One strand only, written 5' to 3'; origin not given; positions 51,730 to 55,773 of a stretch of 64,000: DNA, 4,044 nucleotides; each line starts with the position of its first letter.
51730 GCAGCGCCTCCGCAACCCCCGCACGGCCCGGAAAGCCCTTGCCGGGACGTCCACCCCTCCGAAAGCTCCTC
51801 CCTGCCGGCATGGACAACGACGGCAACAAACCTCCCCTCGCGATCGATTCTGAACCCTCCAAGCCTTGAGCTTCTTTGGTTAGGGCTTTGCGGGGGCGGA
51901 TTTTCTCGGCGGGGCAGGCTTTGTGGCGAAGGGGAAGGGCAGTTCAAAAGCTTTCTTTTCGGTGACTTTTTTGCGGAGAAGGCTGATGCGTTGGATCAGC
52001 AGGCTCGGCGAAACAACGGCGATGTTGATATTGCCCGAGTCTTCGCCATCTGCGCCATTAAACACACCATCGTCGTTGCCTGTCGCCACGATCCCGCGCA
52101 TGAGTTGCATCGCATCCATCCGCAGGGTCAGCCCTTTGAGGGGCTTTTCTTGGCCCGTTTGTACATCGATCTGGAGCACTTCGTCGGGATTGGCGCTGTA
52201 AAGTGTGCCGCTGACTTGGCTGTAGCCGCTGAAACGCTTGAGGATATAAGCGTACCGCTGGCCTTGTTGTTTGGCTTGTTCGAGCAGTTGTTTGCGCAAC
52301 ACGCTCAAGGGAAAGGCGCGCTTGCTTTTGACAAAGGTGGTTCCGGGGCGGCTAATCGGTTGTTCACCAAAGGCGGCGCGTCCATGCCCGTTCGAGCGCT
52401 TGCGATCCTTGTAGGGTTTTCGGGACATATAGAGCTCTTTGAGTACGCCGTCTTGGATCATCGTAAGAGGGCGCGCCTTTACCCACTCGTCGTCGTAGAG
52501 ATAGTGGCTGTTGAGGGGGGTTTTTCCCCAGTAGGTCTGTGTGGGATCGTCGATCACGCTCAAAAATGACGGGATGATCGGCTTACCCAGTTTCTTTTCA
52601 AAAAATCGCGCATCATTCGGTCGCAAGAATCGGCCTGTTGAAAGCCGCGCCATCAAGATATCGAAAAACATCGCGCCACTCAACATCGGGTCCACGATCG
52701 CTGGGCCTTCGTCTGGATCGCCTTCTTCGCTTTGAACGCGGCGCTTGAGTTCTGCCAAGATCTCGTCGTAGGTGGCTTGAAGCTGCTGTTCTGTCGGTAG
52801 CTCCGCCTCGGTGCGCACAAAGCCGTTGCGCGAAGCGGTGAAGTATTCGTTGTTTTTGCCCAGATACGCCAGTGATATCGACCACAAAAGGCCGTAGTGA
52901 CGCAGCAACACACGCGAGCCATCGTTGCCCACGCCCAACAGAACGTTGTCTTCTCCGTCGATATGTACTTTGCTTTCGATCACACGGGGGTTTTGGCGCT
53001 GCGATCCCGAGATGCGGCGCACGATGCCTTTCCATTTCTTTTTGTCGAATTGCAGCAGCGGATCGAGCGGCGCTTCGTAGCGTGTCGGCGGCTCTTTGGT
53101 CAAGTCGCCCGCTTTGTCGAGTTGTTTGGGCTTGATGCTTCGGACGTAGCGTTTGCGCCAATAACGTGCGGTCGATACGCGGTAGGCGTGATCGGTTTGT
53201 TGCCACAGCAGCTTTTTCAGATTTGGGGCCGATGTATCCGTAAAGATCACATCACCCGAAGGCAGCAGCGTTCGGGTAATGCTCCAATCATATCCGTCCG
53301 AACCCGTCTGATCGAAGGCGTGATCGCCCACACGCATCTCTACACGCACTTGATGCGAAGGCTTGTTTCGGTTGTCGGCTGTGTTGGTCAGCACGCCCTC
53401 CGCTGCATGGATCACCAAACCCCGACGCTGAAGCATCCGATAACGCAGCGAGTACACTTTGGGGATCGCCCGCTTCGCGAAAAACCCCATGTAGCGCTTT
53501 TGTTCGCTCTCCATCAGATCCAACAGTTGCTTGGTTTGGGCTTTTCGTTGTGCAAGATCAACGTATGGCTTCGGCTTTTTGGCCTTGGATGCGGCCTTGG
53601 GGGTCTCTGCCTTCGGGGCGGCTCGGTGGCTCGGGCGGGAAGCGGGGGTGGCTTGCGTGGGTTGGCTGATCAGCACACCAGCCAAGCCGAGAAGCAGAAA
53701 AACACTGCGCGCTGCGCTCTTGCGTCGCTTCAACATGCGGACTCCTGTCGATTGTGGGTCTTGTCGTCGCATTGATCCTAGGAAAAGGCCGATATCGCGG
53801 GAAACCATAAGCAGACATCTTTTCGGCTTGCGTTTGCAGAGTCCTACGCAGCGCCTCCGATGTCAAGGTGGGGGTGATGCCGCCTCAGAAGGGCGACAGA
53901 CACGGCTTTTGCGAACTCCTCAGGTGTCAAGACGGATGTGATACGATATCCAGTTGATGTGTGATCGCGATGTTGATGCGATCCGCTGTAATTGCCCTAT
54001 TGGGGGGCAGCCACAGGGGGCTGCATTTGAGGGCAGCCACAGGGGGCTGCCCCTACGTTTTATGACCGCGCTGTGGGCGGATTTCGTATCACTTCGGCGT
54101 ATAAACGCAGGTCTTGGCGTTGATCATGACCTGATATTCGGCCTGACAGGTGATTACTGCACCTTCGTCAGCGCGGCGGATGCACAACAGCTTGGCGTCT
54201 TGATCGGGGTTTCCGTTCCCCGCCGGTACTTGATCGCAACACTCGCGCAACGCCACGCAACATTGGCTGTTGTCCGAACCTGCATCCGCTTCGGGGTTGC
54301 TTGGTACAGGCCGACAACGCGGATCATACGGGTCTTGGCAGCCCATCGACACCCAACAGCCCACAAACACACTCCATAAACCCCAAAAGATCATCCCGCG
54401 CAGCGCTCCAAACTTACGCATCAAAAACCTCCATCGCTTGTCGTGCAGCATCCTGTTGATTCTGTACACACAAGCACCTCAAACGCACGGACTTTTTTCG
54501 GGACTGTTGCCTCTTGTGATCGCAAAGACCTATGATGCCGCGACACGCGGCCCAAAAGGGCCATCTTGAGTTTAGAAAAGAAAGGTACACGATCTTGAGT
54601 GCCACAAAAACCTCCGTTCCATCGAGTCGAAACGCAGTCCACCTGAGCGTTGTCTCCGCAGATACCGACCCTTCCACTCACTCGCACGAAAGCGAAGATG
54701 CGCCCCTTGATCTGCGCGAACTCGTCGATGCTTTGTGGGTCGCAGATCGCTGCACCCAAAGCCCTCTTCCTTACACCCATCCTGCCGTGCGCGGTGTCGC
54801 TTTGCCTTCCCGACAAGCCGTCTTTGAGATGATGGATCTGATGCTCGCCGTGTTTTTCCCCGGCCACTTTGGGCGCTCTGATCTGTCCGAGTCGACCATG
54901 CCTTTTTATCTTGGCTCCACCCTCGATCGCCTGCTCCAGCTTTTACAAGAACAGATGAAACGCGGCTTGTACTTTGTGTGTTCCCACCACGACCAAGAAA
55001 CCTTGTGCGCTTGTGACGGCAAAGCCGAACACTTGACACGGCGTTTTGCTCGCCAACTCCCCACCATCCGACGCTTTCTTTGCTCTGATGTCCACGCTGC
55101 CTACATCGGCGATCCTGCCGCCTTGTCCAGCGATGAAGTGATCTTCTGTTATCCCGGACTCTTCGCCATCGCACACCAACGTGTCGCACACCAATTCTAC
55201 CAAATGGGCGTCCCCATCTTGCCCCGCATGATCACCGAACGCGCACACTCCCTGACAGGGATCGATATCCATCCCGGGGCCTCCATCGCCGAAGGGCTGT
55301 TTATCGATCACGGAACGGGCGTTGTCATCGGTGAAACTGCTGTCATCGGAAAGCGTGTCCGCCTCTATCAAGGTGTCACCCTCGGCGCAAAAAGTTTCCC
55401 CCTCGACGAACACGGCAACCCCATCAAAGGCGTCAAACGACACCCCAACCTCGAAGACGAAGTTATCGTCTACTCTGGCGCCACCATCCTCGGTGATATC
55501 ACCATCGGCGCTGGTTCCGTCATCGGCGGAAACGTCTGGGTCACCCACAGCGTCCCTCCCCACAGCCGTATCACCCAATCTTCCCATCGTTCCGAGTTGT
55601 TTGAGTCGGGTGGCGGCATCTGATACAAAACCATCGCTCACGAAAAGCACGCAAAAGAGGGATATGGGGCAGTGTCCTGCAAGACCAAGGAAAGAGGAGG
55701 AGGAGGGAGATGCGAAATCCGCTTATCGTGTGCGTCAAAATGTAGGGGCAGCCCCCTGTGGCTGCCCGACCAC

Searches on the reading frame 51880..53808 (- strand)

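Call 38: search_protein_families(library=pfam, proteins=[window:51880-53808:-], max_evalue=0.001)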
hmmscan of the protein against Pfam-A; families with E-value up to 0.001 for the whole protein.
window:51880-53808:- (642 aa): 1 family
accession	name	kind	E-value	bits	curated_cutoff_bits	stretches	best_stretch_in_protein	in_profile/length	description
PF19289.4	PmbA_TldD_3rd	-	1e-19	71.1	22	1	368-609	4-217/220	PmbA/TldA metallopeptidase C-terminal domain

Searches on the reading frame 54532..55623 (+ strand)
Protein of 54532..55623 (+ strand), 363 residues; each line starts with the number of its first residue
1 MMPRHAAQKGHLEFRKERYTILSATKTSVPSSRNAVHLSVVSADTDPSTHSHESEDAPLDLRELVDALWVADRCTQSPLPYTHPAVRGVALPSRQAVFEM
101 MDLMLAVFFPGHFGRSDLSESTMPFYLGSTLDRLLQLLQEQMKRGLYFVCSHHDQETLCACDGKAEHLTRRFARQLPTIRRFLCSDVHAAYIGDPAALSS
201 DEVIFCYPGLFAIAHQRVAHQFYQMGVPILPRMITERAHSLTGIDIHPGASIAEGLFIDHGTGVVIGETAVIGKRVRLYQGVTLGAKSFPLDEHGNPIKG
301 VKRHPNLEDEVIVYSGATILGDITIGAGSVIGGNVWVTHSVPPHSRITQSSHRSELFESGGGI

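Call 38: search_protein_families(library=pfam, proteins=[window:54532-55623:+], max_evalue=0.001)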
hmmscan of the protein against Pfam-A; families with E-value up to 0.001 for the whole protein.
window:54532-55623:+ (363 aa): 1 family
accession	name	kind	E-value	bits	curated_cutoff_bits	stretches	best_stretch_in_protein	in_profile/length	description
PF00132.30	Hexapep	-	1.1e-09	38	27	1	305-339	2-36/36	Bacterial transferase hexapeptide (six repeats)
